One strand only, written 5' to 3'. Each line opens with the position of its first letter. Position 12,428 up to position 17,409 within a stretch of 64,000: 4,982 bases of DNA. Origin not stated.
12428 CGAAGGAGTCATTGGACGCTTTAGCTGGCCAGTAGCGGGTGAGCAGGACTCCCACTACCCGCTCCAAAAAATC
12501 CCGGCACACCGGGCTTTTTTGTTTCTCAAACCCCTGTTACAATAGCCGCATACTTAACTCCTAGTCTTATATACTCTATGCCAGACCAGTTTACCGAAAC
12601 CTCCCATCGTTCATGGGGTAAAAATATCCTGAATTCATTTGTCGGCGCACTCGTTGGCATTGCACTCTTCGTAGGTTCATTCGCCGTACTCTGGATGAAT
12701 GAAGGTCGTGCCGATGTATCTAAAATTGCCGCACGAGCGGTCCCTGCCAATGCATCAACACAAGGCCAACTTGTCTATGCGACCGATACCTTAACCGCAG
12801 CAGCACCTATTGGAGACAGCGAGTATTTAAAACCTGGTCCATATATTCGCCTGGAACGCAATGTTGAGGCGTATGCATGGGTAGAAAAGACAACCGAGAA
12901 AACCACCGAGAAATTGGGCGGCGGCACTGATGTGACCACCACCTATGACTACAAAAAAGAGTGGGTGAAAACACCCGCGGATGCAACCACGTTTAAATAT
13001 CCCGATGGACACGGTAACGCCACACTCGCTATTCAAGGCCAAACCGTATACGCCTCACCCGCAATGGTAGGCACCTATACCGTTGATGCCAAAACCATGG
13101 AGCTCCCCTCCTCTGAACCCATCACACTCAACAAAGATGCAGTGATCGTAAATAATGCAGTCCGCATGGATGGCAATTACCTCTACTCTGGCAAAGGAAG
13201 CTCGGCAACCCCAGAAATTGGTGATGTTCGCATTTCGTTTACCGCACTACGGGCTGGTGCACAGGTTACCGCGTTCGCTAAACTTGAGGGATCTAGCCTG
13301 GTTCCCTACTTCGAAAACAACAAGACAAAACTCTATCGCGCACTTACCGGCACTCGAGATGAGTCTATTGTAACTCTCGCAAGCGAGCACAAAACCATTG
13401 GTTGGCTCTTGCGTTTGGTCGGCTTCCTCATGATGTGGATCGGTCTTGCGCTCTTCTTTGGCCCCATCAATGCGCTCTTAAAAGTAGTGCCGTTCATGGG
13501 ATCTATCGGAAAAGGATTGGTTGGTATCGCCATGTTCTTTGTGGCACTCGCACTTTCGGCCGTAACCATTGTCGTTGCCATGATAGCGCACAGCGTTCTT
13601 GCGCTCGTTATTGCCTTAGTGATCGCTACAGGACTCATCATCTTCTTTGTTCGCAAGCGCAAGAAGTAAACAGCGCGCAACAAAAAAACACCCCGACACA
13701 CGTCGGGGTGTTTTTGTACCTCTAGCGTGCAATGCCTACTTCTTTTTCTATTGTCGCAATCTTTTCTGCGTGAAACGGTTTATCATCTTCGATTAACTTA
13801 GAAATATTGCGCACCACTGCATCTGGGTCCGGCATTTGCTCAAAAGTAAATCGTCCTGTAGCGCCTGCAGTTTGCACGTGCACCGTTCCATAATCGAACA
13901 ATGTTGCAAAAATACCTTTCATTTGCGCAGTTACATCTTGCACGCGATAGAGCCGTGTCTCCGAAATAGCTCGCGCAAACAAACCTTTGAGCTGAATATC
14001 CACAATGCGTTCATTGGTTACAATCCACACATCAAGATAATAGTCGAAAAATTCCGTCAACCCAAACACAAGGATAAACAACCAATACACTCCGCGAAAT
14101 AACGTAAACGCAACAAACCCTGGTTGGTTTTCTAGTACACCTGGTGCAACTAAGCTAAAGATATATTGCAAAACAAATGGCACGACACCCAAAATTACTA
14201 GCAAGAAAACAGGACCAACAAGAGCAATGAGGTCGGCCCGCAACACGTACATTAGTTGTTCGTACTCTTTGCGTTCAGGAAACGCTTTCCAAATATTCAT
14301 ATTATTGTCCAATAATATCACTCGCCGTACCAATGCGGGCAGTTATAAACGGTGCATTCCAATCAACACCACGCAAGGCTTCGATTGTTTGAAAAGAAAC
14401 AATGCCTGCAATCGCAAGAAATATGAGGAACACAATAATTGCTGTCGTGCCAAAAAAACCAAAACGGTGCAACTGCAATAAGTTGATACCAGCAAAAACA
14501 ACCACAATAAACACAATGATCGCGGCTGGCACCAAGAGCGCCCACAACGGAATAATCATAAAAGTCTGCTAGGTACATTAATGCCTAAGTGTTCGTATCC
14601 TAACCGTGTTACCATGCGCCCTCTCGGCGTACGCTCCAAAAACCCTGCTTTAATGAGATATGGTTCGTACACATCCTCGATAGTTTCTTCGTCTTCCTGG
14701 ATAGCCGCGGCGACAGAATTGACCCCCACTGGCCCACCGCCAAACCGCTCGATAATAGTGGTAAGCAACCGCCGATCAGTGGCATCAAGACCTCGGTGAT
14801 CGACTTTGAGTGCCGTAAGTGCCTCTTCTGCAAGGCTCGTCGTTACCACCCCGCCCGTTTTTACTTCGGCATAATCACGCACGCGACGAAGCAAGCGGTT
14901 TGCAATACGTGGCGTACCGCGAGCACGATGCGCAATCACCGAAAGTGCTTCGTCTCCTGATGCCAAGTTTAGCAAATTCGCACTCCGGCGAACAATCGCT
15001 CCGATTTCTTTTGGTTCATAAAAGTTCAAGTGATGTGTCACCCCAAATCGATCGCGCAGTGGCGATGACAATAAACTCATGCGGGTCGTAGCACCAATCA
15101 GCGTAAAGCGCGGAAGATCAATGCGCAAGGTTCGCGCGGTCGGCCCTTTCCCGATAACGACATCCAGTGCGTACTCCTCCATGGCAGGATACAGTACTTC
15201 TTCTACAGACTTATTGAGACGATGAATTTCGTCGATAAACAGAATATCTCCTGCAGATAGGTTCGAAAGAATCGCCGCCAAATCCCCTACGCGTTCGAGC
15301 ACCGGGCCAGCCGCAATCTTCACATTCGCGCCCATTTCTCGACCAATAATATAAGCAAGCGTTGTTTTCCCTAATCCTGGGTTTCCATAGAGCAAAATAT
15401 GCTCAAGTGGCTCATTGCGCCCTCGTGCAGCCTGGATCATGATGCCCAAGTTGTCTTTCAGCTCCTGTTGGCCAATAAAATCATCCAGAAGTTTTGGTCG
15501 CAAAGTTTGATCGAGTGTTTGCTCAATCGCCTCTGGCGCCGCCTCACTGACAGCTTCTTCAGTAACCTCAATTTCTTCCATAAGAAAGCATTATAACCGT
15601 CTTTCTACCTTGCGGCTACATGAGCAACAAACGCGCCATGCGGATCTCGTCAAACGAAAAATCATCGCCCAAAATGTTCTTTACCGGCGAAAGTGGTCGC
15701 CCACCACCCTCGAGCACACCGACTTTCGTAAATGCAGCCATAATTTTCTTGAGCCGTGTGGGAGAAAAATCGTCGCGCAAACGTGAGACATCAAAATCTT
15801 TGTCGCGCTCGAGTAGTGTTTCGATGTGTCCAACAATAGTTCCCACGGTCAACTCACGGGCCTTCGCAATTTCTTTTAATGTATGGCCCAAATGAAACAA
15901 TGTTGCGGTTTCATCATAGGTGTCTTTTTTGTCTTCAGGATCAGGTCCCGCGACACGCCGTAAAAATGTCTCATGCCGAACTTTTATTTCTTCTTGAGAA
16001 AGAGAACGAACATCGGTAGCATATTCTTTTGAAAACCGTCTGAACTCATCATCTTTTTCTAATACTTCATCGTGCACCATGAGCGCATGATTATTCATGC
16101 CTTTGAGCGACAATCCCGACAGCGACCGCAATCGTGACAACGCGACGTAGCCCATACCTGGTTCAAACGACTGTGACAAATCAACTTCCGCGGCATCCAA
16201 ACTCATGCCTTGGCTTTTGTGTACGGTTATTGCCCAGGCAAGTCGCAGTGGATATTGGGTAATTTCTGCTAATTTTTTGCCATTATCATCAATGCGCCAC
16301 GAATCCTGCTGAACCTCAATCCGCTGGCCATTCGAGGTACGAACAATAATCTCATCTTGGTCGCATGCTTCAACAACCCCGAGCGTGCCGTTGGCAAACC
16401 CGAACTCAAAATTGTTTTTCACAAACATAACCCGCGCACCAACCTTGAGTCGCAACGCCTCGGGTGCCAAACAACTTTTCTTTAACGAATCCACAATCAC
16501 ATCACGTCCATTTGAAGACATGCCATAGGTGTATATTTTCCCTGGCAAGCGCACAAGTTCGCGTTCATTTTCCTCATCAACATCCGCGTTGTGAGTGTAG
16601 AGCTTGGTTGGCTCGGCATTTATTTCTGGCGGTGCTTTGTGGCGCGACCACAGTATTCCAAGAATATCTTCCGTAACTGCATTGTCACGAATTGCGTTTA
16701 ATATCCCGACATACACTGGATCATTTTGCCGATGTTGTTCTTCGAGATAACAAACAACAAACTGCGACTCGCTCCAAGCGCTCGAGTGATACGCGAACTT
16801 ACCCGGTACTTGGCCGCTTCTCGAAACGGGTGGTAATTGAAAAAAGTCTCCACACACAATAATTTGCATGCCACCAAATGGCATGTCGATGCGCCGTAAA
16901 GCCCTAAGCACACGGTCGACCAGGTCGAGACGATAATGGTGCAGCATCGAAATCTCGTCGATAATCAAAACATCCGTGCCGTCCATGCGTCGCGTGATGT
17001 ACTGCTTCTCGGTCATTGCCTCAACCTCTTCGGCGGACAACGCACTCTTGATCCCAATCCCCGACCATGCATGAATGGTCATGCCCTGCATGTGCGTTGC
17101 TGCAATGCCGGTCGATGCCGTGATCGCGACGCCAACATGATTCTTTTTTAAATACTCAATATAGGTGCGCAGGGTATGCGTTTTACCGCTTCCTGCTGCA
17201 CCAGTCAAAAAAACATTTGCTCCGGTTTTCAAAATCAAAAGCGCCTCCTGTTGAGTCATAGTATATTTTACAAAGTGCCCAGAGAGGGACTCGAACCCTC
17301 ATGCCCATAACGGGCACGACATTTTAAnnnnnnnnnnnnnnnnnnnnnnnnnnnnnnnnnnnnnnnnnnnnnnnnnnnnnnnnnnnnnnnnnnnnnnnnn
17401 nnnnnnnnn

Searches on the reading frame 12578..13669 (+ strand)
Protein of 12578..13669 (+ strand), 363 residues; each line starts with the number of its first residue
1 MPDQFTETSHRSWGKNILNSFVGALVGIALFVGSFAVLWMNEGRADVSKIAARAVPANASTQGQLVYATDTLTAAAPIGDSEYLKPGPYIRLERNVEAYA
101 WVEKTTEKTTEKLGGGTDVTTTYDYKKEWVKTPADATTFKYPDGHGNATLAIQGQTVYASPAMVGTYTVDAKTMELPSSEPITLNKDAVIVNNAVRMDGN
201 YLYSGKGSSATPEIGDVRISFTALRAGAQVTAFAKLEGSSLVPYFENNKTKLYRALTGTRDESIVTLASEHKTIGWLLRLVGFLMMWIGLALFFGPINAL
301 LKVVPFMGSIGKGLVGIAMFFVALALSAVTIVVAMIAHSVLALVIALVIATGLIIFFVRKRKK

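Call 26: search_protein_families(library=pfam, proteins=[window:12578-13669:+], max_evalue=0.001)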
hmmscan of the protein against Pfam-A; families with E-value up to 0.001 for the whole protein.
window:12578-13669:+ (363 aa): 1 family
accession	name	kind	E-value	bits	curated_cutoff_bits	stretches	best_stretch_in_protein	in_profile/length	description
PF07787.17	TMEM43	-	4.4e-53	180.6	23.3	1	99-338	2-248/250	Transmembrane protein 43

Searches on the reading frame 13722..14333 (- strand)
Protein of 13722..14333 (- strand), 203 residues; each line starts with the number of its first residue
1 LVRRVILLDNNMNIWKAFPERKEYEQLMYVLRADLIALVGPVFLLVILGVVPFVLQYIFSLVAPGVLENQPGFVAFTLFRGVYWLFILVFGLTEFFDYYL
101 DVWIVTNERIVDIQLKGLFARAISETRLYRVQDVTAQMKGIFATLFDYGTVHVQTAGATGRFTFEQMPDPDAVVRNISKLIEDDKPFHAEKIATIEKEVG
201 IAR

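Call 26: search_protein_families(library=pfam, proteins=[window:13722-14333:-], max_evalue=0.001)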
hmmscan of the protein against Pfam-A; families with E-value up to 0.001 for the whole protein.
window:13722-14333:- (203 aa): 1 family
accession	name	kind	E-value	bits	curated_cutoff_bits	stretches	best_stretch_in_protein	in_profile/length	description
PF03703.20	bPH_2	-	2.2e-05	25.1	22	1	105-176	8-77/78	Bacterial PH domain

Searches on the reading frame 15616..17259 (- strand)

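Call 8: search_protein_families(library=pfam, proteins=[window:15616-17259:-], max_evalue=0.0001)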
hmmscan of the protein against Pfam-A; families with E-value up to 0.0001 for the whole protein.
window:15616-17259:- (547 aa): 8 families
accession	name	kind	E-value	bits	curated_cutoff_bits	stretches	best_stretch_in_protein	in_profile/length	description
PF05970.20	PIF1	-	6.5e-37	127.7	25.9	1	10-180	19-191/223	PIF1-like helicase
PF14493.12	HTH_40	-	6e-19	68.6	27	1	447-543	1-89/89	Helix-turn-helix domain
PF13245.12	AAA_19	-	9.3e-16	58.7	25.1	1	3-146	1-133/134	AAA domain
PF13604.12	AAA_30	-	3.8e-15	56.6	27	1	3-197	6-175/191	AAA domain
PF21530.3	Pif1_2B_dom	-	2.7e-09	37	23.9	1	257-296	4-44/47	DNA helicase Pif1, 2B domain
PF13401.12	AAA_22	-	2.7e-08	34.6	27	1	13-137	5-122/130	AAA domain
PF02689.20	Herpes_Helicase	-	7.7e-06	24.6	27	0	323-383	712-774/808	Helicase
PF13191.12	AAA_16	-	7.9e-05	23.6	32.6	0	14-47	25-58/167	AAA ATPase domain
